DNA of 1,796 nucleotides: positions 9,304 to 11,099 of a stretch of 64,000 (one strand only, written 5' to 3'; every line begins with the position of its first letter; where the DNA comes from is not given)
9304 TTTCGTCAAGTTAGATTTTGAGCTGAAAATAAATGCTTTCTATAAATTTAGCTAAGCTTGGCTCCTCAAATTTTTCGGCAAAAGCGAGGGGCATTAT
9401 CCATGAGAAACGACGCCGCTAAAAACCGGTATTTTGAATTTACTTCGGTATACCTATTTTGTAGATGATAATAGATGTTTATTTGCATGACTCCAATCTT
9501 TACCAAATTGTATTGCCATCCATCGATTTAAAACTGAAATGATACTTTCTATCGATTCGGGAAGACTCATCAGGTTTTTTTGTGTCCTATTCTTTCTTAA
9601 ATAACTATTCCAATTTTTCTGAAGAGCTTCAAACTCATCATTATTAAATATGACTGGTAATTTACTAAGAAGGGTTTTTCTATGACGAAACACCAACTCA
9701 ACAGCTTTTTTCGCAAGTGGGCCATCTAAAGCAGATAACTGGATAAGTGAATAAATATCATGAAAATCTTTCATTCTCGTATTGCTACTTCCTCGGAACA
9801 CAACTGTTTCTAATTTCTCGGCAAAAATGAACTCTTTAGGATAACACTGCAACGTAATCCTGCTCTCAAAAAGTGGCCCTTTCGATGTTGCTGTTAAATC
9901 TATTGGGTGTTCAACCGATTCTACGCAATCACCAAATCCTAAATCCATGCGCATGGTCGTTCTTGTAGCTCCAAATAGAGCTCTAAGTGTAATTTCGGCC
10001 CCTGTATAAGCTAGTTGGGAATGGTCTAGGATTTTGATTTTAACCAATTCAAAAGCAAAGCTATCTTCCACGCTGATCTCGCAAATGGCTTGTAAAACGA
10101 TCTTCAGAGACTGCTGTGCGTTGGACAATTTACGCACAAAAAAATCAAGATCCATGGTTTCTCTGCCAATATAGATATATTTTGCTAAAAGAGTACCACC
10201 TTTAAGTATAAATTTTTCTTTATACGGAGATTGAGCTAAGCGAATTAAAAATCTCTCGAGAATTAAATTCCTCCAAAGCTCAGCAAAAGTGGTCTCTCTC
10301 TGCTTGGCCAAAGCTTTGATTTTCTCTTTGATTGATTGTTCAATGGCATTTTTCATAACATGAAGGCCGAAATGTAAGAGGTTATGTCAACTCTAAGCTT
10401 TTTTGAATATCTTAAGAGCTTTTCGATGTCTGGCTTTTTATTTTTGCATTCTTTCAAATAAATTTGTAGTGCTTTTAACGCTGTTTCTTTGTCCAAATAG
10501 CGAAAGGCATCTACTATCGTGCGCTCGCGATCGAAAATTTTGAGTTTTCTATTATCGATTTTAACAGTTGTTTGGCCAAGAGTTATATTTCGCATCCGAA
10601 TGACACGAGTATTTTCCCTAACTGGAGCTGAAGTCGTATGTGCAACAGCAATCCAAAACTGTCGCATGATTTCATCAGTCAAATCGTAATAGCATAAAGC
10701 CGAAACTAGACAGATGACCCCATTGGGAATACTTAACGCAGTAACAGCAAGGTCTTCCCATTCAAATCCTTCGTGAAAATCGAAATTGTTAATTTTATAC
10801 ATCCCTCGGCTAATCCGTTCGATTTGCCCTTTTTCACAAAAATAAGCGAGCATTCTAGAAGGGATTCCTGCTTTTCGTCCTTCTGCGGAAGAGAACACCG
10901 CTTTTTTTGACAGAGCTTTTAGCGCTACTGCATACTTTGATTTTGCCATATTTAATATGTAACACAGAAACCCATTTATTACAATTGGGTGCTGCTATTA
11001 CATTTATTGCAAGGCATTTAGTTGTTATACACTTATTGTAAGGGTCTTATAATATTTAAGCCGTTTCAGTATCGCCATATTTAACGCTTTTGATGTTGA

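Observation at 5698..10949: AT-rich accessory island with defence-island character containing two unrecognisable genes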

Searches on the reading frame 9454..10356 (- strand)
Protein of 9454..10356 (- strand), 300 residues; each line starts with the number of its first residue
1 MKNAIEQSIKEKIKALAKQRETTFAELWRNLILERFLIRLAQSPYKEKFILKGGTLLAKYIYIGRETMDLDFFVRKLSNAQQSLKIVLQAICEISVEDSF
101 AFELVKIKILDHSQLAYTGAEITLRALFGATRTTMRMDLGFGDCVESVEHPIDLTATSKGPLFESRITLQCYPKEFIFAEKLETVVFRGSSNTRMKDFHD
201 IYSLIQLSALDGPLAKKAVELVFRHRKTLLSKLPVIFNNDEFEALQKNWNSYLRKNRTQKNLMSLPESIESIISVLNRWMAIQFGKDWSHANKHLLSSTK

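Call 3: search_protein_families(library=pfam, proteins=[window:9454-10356:-], max_evalue=0.1)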
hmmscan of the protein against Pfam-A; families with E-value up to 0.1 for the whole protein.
window:9454-10356:- (300 aa): 1 family
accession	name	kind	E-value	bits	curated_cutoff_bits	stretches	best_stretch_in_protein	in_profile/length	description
PF08843.17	AbiEii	-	4.7e-36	125.3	22.5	1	35-259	1-226/238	Nucleotidyl transferase AbiEii toxin, Type IV TA system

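Call 4: search_protein_families(library=padloc, proteins=[window:9454-10356:-], max_evalue=0.1)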
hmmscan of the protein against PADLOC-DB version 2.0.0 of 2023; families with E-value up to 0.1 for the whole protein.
window:9454-10356:- (300 aa): 26 families (the best 25 are shown)
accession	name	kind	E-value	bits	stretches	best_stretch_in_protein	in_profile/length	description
PDLC02288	AbiEii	-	1.7e-72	241.8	1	1-292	7-286/294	AbiEii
PDLC02312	AbiEii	-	5.6e-43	145.1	1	4-279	7-277/299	AbiEii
PDLC02291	AbiEii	-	6e-36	122.3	1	3-292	13-280/310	AbiEii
PDLC02319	AbiEii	-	5.8e-29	99.5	1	35-278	5-234/241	AbiEii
PDLC02326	AbiEii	-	1.6e-27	94.2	1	1-137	1-131/133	AbiEii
PDLC02314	AbiEii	-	3.5e-21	73.8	1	3-228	7-226/290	AbiEii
PDLC02304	AbiEii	-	7.2e-21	73.3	1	10-258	4-239/260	AbiEii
PDLC02311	AbiEii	-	4.3e-14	50.9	1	10-276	4-257/283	AbiEii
PDLC02320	AbiEii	-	2.6e-13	48.2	1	164-277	23-140/147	AbiEii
PDLC02310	AbiEii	-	2.2e-11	41.7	1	11-211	8-196/265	AbiEii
PDLC02329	AbiEii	-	1e-09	36.1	1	3-227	11-231/294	AbiEii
PDLC02321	AbiEii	-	9.6e-08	30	1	29-79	24-74/296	AbiEii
PDLC02292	AbiEii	-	3.2e-07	28.4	1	13-93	14-93/283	AbiEii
PDLC02323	AbiEii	-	1.2e-06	26.3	1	33-96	25-87/248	AbiEii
PDLC02306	AbiEii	-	5.3e-06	24.2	1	41-211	32-211/280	AbiEii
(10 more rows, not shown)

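Call 5: search_protein_families(library=ncbifam, proteins=[window:9454-10356:-], max_evalue=0.1)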
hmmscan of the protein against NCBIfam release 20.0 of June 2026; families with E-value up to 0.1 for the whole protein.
window:9454-10356:- (300 aa): 0 families

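Call 9: search_protein_families(library=phrogs, proteins=[window:9454-10356:-], max_evalue=0.1)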
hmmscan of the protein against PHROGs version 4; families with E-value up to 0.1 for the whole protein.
window:9454-10356:- (300 aa): 1 family
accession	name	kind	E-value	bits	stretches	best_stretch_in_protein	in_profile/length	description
phrog_11622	-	transcription regulation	0.097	13.9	0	2-48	2-48/100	transcriptional regulator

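Call 45: search_dna_similar(query=window:9454-10356:-, collection=plasmids, mode=protein, max_rows=15)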
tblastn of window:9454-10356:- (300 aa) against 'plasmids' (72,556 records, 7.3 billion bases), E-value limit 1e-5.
Records with a match: 639; places in all: 726; records where one place covers at least 80% of the query: 594.
Best place of each record, by identity: 60-80% 1; <60% 638.
By first word of the organism name: Enterococcus 498; Rhizobium 32; Sinorhizobium 16; Lactococcus 13; Bradyrhizobium 6; Lactobacillus 5; Agrobacterium 5; Variovorax 4; Streptococcus 4; Deinococcus 4; and 36 more.
By predicted mobility (MOB-suite, as given by PLSDB): conjugative 424; non-mobilizable 170; mobilizable 45.
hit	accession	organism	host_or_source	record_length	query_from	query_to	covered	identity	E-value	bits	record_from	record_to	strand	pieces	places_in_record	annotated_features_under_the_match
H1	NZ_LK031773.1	Criblamydia sequanensis CRIB-18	-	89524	1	280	93%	76.1%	1e-142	451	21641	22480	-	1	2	nucleotidyl transferase AbiEii/AbiGii toxin family protein | type IV toxin-antitoxin system AbiEi family antitoxin ...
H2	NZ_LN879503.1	Candidatus Protochlamydia naegleriophila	Naegleria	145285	1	283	94%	49.8%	6e-87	290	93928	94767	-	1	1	nucleotidyl transferase AbiEii/AbiGii toxin family protein | type IV toxin-antitoxin system AbiEi family antitoxin ...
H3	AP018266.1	Scytonema sp. NIES-4073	-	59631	5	297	98%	31.7%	3e-27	118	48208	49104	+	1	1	hypothetical protein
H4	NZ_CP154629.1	Acetoanaerobium noterae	cell culture,Sludge of a digestion ...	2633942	8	280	91%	31.7%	5e-28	120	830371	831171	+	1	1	none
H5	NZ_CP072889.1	Enterococcus raffinosus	stream/river surface water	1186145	11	276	87%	33.0%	9e-20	123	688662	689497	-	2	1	record has no annotation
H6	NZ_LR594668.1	Variovorax sp. SRS16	linuron-contaminated soil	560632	1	257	86%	32.5%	1e-27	119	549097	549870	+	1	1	nucleotidyl transferase AbiEii/AbiGii toxin family protein | AbiEi antitoxin N-terminal domain-containing protein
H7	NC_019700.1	Oscillatoria acuminata PCC 6304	-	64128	2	265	88%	31.5%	4e-27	118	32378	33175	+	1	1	nucleotidyl transferase AbiEii/AbiGii toxin family protein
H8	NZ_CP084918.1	Carnobacterium viridans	Bos taurus,brain tissue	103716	9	276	89%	31.0%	3e-24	110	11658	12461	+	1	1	nucleotidyl transferase AbiEii/AbiGii toxin family protein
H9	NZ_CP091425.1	Methylobacter sp. YRD-M1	isolate,wetland soil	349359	1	280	93%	29.6%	3e-24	109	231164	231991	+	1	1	nucleotidyl transferase AbiEii/AbiGii toxin family protein | AbiEi antitoxin N-terminal domain-containing protein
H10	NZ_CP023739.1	Methylosinus trichosporium OB3b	isolate,soil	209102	1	276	92%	29.9%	4e-25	112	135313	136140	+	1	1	nucleotidyl transferase AbiEii/AbiGii toxin family protein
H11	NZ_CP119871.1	Methylosinus trichosporium OB3b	Whole Organism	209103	1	276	92%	29.9%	4e-25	112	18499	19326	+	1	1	nucleotidyl transferase AbiEii/AbiGii toxin family protein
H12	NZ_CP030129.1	Indioceanicola profundi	sediment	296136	5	290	95%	28.9%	4e-27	118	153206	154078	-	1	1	nucleotidyl transferase AbiEii/AbiGii toxin family protein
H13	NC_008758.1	Polaromonas naphthalenivorans CJ2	-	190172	1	283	94%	29.0%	6e-25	111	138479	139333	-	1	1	nucleotidyl transferase AbiEii/AbiGii toxin family protein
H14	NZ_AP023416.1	Vescimonas fastidiosa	Homo sapiens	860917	2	281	93%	29.1%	5e-26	115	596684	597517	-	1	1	nucleotidyl transferase AbiEii/AbiGii toxin family protein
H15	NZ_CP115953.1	Ralstonia solanacearum CFBP2957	Solanum lycopersicum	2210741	1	270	90%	29.9%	5e-22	103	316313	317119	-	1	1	none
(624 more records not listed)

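Call 47: get_annotated_region(hit=H1, flank=8000)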
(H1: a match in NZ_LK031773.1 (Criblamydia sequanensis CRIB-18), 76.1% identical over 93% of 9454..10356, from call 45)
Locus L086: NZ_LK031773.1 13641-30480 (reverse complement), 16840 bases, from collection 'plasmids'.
description: Criblamydia sequanensis CRIB-18 plasmid 1, complete sequence
organism: Criblamydia sequanensis CRIB-18 (NCBI taxid 1437425)
taxonomy: Bacteria; Chlamydiota; Chlamydiia; Parachlamydiales; Criblamydiaceae; Criblamydia; Criblamydia sequanensis; Criblamydia sequanensis CRIB-18
host: -; source: -; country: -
typing (MOB-suite, as given by PLSDB): non-mobilizable; replicon rep_cluster_1624
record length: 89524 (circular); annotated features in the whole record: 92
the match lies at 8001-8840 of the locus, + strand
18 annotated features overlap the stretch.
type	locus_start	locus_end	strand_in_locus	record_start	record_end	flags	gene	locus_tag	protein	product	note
CDS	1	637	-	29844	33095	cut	-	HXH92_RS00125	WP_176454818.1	CusA/CzcA family heavy metal efflux RND transporter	-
CDS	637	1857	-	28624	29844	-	-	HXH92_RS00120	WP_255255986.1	efflux RND transporter periplasmic adaptor subunit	GO:0006810 - transport [Evidence IEA]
CDS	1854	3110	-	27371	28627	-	-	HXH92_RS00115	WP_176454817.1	TolC family protein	GO:0055085 - transmembrane transport [Evidence IEA]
CDS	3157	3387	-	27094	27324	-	-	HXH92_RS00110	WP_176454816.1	hypothetical protein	-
CDS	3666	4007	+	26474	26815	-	-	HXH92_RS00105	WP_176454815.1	DUF1064 domain-containing protein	-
CDS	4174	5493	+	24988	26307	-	-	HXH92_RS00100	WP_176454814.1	DNA modification methylase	-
CDS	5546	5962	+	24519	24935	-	-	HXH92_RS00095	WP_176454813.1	hypothetical protein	-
CDS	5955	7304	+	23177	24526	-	terL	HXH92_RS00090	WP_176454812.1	phage terminase large subunit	-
CDS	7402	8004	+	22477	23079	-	-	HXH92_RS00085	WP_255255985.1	type IV toxin-antitoxin system AbiEi family antitoxin domain-containing protein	-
CDS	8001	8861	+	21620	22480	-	-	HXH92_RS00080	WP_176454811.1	nucleotidyl transferase AbiEii/AbiGii toxin family protein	-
CDS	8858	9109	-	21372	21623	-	-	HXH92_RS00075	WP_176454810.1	hypothetical protein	-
CDS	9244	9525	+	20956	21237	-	-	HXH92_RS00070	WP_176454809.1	hypothetical protein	-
CDS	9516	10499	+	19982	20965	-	-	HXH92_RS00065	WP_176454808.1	site-specific integrase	GO:0015074 - DNA integration [Evidence IEA]; GO:0006310 - DNA recombination [Evidence IEA]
CDS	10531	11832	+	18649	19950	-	-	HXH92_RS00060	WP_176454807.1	glucoamylase family protein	-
CDS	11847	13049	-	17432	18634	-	-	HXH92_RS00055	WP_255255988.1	acetate/propionate family kinase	GO:0006083 - acetate metabolic process [Evidence IEA]; GO:0006113 - fermentation [Evidence IEA]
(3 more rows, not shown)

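Call 49: get_annotated_region(hit=H2, flank=6000)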
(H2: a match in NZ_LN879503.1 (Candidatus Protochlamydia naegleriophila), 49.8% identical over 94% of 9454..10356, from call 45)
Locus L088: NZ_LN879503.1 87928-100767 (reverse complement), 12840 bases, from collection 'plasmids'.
description: Candidatus Protochlamydia naegleriophila strain KNic plasmid pPNK, complete sequence
organism: Candidatus Protochlamydia naegleriophila (NCBI taxid 389348)
taxonomy: Bacteria; Chlamydiota; Chlamydiia; Parachlamydiales; Parachlamydiaceae; Candidatus Protochlamydia; Candidatus Protochlamydia naegleriophila
host: -; source: Naegleria; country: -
typing (MOB-suite, as given by PLSDB): mobilizable; relaxase MOBQ
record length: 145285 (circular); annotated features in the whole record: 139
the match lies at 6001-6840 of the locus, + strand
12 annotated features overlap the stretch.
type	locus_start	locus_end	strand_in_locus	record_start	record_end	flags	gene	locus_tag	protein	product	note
CDS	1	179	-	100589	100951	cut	-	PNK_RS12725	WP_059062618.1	transposase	-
CDS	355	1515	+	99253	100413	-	-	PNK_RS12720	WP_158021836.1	hypothetical protein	-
CDS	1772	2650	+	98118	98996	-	-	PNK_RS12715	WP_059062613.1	F-box protein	-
CDS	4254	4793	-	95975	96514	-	-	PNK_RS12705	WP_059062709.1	dihydrofolate reductase family protein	-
CDS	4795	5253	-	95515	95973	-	-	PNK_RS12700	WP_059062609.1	MarR family transcriptional regulator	GO:0006355 - regulation of DNA-templated transcription [Evidence IEA]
CDS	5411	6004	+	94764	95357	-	-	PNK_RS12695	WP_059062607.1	type IV toxin-antitoxin system AbiEi family antitoxin domain-containing protein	-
CDS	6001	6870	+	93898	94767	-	-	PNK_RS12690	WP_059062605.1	nucleotidyl transferase AbiEii/AbiGii toxin family protein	-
CDS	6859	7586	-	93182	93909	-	-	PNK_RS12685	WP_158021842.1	IS1 family transposase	-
CDS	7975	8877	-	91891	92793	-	-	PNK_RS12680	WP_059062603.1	hypothetical protein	-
CDS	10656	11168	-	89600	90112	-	-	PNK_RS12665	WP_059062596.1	IS5 family transposase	-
CDS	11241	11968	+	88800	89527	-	-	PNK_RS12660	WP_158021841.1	IS1 family transposase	-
CDS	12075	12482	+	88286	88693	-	-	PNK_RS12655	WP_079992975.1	transposase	-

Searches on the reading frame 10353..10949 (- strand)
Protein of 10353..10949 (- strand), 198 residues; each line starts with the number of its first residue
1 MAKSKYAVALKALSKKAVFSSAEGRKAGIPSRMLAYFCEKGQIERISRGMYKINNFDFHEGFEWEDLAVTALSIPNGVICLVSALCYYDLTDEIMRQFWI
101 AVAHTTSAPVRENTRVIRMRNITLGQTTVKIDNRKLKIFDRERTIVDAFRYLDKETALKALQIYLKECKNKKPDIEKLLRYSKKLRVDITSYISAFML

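Call 3: search_protein_families(library=pfam, proteins=[window:10353-10949:-], max_evalue=0.1)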
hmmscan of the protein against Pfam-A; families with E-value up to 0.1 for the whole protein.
window:10353-10949:- (198 aa): 1 family
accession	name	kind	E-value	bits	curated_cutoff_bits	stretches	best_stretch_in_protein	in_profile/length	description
PF13338.12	AbiEi_4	-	1.7e-08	34.8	25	1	14-51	9-46/49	Transcriptional regulator, AbiEi antitoxin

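Call 4: search_protein_families(library=padloc, proteins=[window:10353-10949:-], max_evalue=0.1)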
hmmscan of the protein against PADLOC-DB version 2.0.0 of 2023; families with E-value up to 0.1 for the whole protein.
window:10353-10949:- (198 aa): 31 families (the best 25 are shown)
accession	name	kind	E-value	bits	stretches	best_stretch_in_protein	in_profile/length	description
PDLC02254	AbiEi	-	2e-78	260.6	1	3-194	2-193/197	AbiEi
PDLC02275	AbiEi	-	5.4e-74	246.2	1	6-196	2-183/184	AbiEi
PDLC02225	AbiEi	-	1.2e-42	143.9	1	9-193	10-191/198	AbiEi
PDLC02265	AbiEi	-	3.7e-37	126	1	7-188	5-187/198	AbiEi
PDLC02283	AbiEi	-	2.5e-35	120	1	3-188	4-190/201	AbiEi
PDLC02248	AbiEi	-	2.1e-26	90.9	1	17-188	16-187/198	AbiEi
PDLC02239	AbiEi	-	1.4e-25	88.2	1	17-186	10-181/195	AbiEi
PDLC02245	AbiEi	-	7.6e-24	82.5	1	12-188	6-183/194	AbiEi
PDLC02263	AbiEi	-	3.1e-19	67.8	1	18-188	63-234/244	AbiEi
PDLC02267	AbiEi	-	1.1e-16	59.1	1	31-187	38-187/252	AbiEi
PDLC02249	AbiEi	-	1.2e-15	55.8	1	12-176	12-170/184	AbiEi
PDLC02228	AbiEi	-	1.4e-12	45.4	1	12-161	34-174/216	AbiEi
PDLC02260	AbiEi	-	6.5e-11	40.2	1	14-108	13-105/131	AbiEi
PDLC02238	AbiEi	-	9.8e-11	39.8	1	39-152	23-131/180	AbiEi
PDLC02262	AbiEi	-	4.7e-10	37.4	1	34-186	41-193/206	AbiEi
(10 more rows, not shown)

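Call 5: search_protein_families(library=ncbifam, proteins=[window:10353-10949:-], max_evalue=0.1)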
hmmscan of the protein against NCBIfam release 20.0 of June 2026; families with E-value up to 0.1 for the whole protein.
window:10353-10949:- (198 aa): 1 family
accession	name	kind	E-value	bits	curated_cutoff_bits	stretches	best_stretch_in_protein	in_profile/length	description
NF041883.1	RNase_A_lipo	exception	0.09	12.8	200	0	135-189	67-118/168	RNase A-like domain-containing lipoprotein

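Call 9: search_protein_families(library=phrogs, proteins=[window:10353-10949:-], max_evalue=0.1)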
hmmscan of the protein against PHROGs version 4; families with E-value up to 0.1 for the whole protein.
window:10353-10949:- (198 aa): 1 family
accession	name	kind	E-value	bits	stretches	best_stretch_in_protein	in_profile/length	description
phrog_30901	-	unknown function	0.061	14.6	0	78-122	14-58/89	-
